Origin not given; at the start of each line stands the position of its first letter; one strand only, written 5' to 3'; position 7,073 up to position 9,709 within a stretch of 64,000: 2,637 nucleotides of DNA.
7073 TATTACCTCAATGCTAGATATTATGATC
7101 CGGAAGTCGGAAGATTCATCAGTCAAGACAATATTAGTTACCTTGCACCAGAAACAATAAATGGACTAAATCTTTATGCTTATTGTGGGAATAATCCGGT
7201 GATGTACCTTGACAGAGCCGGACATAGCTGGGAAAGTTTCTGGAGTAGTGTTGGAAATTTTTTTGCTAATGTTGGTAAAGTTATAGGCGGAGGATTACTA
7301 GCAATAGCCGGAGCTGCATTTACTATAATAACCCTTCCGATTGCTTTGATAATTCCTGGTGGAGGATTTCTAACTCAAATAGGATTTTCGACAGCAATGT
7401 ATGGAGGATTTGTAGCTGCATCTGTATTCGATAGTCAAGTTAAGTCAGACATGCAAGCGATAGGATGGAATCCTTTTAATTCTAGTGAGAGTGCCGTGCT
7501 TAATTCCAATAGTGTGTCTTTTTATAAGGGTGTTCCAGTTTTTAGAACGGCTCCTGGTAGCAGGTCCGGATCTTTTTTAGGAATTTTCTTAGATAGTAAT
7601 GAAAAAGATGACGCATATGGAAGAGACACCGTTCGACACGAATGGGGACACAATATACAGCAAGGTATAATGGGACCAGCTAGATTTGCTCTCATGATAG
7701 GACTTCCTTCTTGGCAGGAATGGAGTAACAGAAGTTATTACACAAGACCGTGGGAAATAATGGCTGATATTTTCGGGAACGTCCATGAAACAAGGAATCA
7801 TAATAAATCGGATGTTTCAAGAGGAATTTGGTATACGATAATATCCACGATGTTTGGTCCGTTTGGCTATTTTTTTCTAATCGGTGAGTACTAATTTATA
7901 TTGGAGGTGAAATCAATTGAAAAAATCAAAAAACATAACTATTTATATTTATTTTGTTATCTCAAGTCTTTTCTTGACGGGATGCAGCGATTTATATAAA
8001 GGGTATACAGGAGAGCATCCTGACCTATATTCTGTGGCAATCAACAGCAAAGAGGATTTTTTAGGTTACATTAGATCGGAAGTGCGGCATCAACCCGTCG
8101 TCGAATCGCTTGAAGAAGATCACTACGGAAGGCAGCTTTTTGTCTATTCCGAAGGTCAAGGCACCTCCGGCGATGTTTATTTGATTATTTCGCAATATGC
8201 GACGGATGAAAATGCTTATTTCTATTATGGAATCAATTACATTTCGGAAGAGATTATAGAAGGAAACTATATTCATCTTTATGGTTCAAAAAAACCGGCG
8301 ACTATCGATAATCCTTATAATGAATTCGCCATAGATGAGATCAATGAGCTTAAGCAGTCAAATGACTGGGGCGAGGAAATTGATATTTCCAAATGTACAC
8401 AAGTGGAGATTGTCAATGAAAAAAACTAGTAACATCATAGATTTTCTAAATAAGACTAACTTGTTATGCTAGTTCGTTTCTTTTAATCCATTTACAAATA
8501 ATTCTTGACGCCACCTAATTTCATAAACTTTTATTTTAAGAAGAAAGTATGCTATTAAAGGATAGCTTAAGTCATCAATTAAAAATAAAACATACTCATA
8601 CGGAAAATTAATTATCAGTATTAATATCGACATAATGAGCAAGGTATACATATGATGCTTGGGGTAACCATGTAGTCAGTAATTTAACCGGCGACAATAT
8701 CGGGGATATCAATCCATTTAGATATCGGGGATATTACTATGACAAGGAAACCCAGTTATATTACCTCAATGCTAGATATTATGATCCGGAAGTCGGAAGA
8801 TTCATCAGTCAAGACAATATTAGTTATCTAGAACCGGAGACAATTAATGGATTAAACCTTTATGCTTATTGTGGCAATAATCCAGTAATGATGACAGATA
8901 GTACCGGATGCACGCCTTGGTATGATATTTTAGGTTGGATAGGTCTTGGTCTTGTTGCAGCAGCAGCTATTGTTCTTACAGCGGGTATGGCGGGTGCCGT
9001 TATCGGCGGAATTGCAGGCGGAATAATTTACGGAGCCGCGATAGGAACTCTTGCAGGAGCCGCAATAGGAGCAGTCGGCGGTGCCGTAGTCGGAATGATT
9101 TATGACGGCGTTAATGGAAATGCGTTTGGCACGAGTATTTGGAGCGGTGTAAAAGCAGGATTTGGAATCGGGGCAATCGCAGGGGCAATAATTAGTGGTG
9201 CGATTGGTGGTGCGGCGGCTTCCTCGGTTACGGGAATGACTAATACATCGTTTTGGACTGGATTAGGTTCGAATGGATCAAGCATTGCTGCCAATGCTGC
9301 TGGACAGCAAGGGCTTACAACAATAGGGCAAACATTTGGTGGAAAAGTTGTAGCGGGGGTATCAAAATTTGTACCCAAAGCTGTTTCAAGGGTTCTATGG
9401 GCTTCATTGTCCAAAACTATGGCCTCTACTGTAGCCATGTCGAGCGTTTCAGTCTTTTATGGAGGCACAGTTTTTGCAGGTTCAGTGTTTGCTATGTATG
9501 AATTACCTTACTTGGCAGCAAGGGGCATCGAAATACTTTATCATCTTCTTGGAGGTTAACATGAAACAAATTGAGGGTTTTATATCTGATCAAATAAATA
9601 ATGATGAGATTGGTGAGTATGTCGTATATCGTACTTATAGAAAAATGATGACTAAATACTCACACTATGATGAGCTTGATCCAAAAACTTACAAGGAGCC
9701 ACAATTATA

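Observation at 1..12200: RHS/YD-repeat polymorphic toxin locus with three downstream orphan toxin-tip/immunity cassettes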

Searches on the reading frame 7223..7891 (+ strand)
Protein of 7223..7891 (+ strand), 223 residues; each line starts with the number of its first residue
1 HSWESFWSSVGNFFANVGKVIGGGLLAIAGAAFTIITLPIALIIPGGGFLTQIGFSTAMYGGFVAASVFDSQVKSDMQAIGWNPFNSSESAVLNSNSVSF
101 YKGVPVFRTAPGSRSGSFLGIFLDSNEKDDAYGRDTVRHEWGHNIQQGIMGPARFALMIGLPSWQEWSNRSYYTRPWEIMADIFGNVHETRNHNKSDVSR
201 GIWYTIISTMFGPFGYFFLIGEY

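Call 23: search_protein_families(library=pfam, proteins=[window:7223-7891:+], max_evalue=10)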
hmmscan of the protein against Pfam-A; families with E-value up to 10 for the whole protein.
seq(223 aa): 0 families

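Call 24: find_homologous_proteins(query=window:7223-7891:+, max_evalue=0.001)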
Query seq(223 aa) (223 aa): 125 proteins with E <= 0.001 among 493 candidates; the best 120 are listed.
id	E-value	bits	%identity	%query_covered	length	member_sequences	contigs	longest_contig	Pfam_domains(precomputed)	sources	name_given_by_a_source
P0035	6.3e-120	417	87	96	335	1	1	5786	PF25023.2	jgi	jgi:RHS repeat-associated protein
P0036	7.3e-76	273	59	99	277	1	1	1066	-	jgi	jgi:hypothetical protein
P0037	1.9e-68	249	53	99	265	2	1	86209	-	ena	-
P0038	2.4e-68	248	54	92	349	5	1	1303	PF25023.2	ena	-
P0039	1.3e-67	246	58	92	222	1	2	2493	-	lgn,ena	-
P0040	2.8e-67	245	55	98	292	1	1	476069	-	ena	-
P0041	3.3e-65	238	59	83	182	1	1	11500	-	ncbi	-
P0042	7.5e-65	237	55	96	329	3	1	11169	PF25023.2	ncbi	-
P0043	1.0e-64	236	60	83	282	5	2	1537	PF25023.2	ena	-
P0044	8.2e-64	233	57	85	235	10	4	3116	-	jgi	jgi:uncharacterized protein RhaS with RHS repeats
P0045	2.0e-63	232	52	97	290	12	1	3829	-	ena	-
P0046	4.5e-63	231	58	85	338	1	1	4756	PF25023.2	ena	-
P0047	4.7e-63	231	53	93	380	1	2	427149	-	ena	-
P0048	1.5e-62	229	59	82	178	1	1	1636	-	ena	-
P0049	2.4e-62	229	57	85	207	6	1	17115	-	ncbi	-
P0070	3.9e-55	205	49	94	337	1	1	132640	-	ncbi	-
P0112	3.7e-43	166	48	83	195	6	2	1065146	-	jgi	jgi:hypothetical protein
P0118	9.4e-42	161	49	74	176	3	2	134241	-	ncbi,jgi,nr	ncbi:MAG: hypothetical protein C4537_07895 [Acholeplasma sp.]|nr:MAG: hypothetical protein C4537_078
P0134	1.3e-37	148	47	81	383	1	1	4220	-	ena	-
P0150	4.3e-33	133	48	70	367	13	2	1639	-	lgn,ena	-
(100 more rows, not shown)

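Call 25: find_encoding_contigs(protein=P0118, flank=10000, max_places=3)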
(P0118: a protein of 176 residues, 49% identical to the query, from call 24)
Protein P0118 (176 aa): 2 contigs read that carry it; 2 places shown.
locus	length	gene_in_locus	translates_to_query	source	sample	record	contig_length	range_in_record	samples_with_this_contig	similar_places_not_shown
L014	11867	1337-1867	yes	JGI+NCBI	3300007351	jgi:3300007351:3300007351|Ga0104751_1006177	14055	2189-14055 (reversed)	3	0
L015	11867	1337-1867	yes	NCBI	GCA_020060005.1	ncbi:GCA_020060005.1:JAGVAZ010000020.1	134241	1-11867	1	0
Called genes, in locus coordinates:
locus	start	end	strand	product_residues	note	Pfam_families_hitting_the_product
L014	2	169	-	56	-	?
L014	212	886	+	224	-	-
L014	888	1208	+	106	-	-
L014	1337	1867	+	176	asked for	-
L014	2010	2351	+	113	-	-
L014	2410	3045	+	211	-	-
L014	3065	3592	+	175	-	-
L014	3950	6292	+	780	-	PF23750:RsgI_M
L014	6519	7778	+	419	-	PF13173:AAA_14, PF13635:DUF4143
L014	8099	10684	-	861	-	-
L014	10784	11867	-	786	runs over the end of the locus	PF02687:FtsX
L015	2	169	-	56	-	?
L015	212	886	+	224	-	-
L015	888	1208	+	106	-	-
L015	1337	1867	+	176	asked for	-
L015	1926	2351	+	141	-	-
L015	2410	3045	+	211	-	-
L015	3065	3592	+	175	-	-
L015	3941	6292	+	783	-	PF23750:RsgI_M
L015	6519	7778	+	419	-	PF13173:AAA_14, PF13635:DUF4143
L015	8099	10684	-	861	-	-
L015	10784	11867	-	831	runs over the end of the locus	PF02687:FtsX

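Call 26: find_encoding_contigs(protein=P0112, flank=10000, max_places=3)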
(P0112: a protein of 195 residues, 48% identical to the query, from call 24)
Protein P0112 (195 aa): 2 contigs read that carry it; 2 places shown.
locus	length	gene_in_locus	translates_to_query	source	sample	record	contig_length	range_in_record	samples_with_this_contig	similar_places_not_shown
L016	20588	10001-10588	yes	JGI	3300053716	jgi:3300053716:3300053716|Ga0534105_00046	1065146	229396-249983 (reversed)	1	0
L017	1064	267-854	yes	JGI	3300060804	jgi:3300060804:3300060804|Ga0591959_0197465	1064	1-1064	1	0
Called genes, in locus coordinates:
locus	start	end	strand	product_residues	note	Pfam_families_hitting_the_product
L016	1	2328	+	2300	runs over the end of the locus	PF24517:CBM96, PF05593:RHS_repeat (weak)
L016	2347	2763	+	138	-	-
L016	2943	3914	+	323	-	PF07508:Recombinase, PF13408:Zn_ribbon_recom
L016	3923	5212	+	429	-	PF00069:Pkinase, PF07714:PK_Tyr_Ser-Thr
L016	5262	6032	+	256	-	-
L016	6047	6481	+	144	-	-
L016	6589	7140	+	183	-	PF00239:Resolvase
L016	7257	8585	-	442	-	PF01610:DDE_Tnp_ISL3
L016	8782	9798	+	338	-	PF07508:Recombinase, PF13408:Zn_ribbon_recom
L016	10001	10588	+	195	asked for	-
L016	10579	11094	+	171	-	-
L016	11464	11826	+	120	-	-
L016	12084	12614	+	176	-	-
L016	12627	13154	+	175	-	-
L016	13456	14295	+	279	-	PF13556:HTH_30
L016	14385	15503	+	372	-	PF02463:SMC_N (weak), PF00005:ABC_tran, PF17912:OB_MalK, PF08402:TOBE_2, PF03459:TOBE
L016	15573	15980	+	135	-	PF06338:ComK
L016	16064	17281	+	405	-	PF00162:PGK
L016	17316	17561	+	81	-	PF00381:PTS-HPr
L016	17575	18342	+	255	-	PF00121:TIM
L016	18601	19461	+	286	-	PF13229:Beta_helix (weak)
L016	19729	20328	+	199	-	PF00163:Ribosomal_S4, PF01479:S4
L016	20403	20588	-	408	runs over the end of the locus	PF04282:DUF438, PF01814:Hemerythrin, PF13596:PAS_10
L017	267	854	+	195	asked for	-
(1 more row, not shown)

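Call 27: find_encoding_contigs(protein=P0040, flank=10000, max_places=3)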
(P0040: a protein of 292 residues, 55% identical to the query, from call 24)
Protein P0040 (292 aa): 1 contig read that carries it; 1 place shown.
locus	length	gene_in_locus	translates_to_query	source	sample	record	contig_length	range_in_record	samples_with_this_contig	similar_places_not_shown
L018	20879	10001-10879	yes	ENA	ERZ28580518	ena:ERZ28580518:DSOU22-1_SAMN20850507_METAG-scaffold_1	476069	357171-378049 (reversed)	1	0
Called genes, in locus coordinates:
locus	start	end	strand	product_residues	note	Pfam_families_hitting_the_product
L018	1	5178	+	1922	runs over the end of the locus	PF05593:RHS_repeat (faint)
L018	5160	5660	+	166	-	-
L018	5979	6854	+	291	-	PF25023:TEN_YD-shell (weak)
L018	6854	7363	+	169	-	-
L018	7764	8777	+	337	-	PF25023:TEN_YD-shell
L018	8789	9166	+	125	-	-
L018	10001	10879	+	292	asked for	-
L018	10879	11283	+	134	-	-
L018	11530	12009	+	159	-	-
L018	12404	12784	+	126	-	-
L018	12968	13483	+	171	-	-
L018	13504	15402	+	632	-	PF18998:Flg_new_2 (faint)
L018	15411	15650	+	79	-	-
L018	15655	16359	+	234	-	-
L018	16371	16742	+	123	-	-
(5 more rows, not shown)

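Call 34: search_protein_families(library=pfam, proteins=[P0047, P0150, P0070, P0036, P0134], max_evalue=0.01)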
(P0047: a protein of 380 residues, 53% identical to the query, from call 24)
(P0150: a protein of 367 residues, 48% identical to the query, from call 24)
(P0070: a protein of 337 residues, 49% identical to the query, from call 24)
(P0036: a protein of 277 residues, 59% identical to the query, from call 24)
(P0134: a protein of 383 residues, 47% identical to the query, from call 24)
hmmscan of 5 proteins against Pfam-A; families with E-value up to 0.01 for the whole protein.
P0047 (380 aa): 0 families

P0150 (367 aa): 1 family
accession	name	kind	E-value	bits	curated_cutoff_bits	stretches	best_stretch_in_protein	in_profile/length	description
PF18102.6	DTC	-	0.0068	17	25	0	7-68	69-129/133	Deltex C-terminal domain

P0070 (337 aa): 0 families

P0036 (277 aa): 0 families

P0134 (383 aa): 0 families

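Call 40: predict_structure(alignment_id=A1)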
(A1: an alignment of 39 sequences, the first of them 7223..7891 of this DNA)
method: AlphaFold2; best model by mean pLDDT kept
length: 223 residues; sequences in the alignment: 39
mean_pLDDT: 95.4   pTM: 0.90
mean pLDDT of the five models: 95.4, 95.0, 94.7, 94.4, 93.1
residues with pLDDT >= 90: 206; 70-90: 15; 50-70: 2; < 50: 0
segments of 3 or more residues with pLDDT < 50: none
pLDDT, mean of each block of 10 residues (from residue 1): 87 94 97 96 95 98 98 98 98 98 98 95 97 98 98 96 92 95 96 94 97 91 70
secondary structure, 60 per line:
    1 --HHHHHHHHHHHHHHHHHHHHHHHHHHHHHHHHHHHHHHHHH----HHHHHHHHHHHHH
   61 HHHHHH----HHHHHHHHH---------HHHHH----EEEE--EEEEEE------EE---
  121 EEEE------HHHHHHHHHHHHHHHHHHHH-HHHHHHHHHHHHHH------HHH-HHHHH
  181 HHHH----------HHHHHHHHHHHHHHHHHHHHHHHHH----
elements in order: H3-43 H48-66 H71-79 H89-93 E98-101 E104-109 E121-124 H131-150 H152-165 H176-184 H195-219

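Call 49: find_encoding_contigs(protein=P0035, flank=10000, max_places=4)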
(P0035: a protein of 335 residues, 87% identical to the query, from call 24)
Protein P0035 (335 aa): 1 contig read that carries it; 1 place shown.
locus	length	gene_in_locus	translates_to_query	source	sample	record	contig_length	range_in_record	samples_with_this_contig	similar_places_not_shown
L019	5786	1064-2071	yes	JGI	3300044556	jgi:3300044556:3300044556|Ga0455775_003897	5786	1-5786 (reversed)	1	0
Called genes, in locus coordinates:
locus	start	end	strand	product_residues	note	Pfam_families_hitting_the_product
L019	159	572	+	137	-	-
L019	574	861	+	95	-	-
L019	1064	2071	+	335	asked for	PF25023:TEN_YD-shell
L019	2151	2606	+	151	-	-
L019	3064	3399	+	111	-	-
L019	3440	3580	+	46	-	-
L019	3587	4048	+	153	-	-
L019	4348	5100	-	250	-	PF00910:RNA_helicase (weak)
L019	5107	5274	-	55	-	-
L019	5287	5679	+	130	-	-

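Call 56: fold_search(model_id=the predicted structure, library=pdb)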
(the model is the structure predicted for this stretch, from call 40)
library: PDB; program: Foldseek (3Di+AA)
matches with E <= 10: 207; with E <= 0.001: 0
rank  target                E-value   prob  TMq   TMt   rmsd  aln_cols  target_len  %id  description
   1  8xz8_A                2.9e-01  0.16  0.21  0.09  22.6       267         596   12  BA.2.86 Spike in complex with bovine ACE2 (bound 1 ACE2) (released 2024-11-13)
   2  9i6h_E                9.4e-01  0.06  0.16  0.14  17.0       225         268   12  Room temperature structure of KR2 rhodopsin in pentameric form at 95% relative humidity (released 2025-07-16)
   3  8cnk_A                1.1e+00  0.10  0.20  0.20  19.1       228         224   12  Cryo-EM structure of retinal-free proteoopsin bound to decanoate (released 2024-07-03)
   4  9cdc                  1.1e+00  0.09  0.20  0.19  16.7       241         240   11  Kalium channelrhodopsin 1 C110A mutant from Hyphochytrium catenoides, Dark State (released 2025-02-19)
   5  2brd                  1.4e+00  0.06  0.16  0.16  15.6       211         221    8  CRYSTAL STRUCTURE OF BACTERIORHODOPSIN IN PURPLE MEMBRANE (released 1996-06-10)
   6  9hfk_A                1.5e+00  0.04  0.15  0.13  19.3       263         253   12  Cryo-EM structure of the freshwater actinorhodopsin, Rhodoluna lacicola (RlActR) (released 2026-03-18)
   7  8rsq                  1.8e+00  0.10  0.23  0.14  17.4       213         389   10  Crystal structure of marine actinobacteria clade rhodopsin (MAR) - human GTPase Arf1 (L8K,Q71L) chimera; Ground state (released 2025-04-02)
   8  8jj5_D                2.0e+00  0.08  0.22  0.20  18.8       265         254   10  Porcine uroplakin complex (released 2023-06-14)
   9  9bud_R                2.0e+00  0.06  0.16  0.12  14.2       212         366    9  Human calcitonin Receptor in complex with Gs and cagrilintide in the CT-like conformation (released 2025-04-23)
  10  9tbd_A                2.0e+00  0.04  0.18  0.16  18.5       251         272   10  Cryo-EM structure of the light-driven sodium pump ErNaR in the pentameric form (released 2025-12-17)
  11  8zcj_G                2.1e+00  0.08  0.18  0.15  14.6       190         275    9  Cryo-EM structure of the pasireotide-bound SSTR5-Gi complex (released 2024-07-10)
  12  7vv5_R                2.3e+00  0.11  0.22  0.19  16.1       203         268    8  Cryo-EM structure of pseudoallergen receptor MRGPRX2 complex with C48/80, state1 (released 2021-12-01)
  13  5br5                  2.3e+00  0.04  0.16  0.16  16.4       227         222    6  Structure of bacteriorhodopsin crystallized from ND-MSP1E3D1 (released 2016-09-14)
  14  7vv6                  2.4e+00  0.11  0.22  0.19  16.1       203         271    8  Cryo-EM structure of pseudoallergen receptor MRGPRX2 complex with C48/80 (local) (released 2021-12-01)
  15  8hj2_R                2.4e+00  0.08  0.22  0.18  15.6       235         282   11  GPR21 wt with G15 complex (released 2023-03-15)
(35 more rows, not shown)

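Call 57: search_solved_structures(query=A1, max_evalue=10)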
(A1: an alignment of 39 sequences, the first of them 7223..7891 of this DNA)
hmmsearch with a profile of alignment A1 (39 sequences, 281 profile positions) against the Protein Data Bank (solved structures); distinct sequences matched with E-value up to 10: 27.
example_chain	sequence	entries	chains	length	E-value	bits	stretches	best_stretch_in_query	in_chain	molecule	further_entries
8fjp_A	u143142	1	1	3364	4.4e-06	29.8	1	5-99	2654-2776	salivary gland surface protein 1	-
8h8a_A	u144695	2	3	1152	4.2e-05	26.6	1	24-94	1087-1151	Putative Rhs-family protein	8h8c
6h6e_F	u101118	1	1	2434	0.00013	25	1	19-101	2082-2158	TcdB2,TccC3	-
6suf_F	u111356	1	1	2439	0.00013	24.9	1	19-101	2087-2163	TcdB2,TccC3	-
8h8b_A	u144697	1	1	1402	0.00022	24.3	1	24-95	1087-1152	Putative Rhs-family protein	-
6h6f_F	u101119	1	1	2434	0.00031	23.7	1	19-101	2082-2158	TcdB2,TccC3,TccC3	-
6sue_F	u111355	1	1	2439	0.00032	23.7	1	19-101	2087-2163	TcdB2,TccC3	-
6sup_A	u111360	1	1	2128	0.00038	23.5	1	19-97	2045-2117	TcdB2,TccC3,Cell division control protein 42 homolog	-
6suq_A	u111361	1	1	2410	0.00044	23.3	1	19-97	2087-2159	TcdB2,TccC3,Genome polyprotein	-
6l7i_G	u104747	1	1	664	0.00065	22.7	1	19-94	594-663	TccC2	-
8qja_A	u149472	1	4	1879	0.001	22.1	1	18-70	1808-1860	Putative type VI secretion system YD repeat-containing Rhs element Vgr protein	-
6h6g_A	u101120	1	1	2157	0.0016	21.4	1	19-94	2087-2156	TcdB2,TccC3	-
4o9x_A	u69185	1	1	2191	0.0016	21.4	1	19-94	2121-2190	TcdB2, TccC3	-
8uy4_A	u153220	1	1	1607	0.0023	20.9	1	7-95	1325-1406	Tse15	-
5kis_B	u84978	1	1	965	0.0028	20.6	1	8-99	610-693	RHS2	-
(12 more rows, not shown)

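Call 74: search_protein_families(library=pfam, proteins=[L019:4348-5100:-, L019:5107-5325:-], max_evalue=0.01)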
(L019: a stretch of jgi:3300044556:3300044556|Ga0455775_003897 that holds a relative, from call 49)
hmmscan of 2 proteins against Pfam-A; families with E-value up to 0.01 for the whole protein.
L019:4348-5100:- (250 aa): 1 family
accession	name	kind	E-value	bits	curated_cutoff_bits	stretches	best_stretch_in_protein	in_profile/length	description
PF00910.28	RNA_helicase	-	2.7e-06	28.3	21.5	1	95-180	1-99/105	RNA helicase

L019:5107-5325:- (72 aa): 1 family
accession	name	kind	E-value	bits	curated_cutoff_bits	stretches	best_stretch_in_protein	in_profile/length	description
PF01719.23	Rep_OBD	-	9.1e-09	36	24.6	1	4-45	24-65/121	Plasmid replication protein, origin binding domain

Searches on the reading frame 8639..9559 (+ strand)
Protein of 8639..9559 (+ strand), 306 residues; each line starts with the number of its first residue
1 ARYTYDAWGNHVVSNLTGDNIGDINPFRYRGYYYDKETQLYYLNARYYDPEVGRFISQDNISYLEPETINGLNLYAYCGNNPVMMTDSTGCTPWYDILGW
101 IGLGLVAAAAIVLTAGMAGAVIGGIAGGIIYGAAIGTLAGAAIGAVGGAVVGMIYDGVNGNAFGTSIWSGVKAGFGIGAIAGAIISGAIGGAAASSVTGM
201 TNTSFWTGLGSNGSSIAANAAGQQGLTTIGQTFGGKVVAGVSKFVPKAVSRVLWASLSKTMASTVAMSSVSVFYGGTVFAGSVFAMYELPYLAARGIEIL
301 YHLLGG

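Call 10: search_protein_families(library=ncbifam, proteins=[window:8639-9559:+], max_evalue=0.01)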
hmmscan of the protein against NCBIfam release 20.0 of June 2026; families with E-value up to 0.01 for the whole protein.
window:8639-9559:+ (306 aa): 2 families
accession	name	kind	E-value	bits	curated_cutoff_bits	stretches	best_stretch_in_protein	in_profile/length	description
TIGR03696.1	Rhs_assc_core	domain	2.9e-24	85.4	32.5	1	5-90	1-75/76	RHS repeat-associated core domain-containing protein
NF041261.1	RHS_core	equivalog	2.8e-09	35.4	2000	1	4-90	1183-1260/1261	RHS element core protein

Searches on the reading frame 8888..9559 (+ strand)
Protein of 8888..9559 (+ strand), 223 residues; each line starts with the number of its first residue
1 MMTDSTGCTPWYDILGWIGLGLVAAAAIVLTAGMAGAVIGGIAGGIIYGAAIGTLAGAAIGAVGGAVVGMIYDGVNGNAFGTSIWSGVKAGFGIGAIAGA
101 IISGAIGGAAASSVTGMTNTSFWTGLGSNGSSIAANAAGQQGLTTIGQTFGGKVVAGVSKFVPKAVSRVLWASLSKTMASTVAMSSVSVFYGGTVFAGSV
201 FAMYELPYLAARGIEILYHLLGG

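Call 5: search_protein_families(library=pfam, proteins=[window:8888-9559:+], max_evalue=0.01)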
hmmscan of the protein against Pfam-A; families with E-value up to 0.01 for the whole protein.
window:8888-9559:+ (223 aa): 0 families

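Call 23: search_protein_families(library=pfam, proteins=[window:8888-9556:+], max_evalue=10)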
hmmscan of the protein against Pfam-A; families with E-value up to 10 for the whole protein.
seq(223 aa): 1 family
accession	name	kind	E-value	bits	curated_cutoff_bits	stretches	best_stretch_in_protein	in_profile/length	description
PF13488.11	Gly-zipper_Omp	-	0.039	14.3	25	1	33-69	3-39/46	Glycine zipper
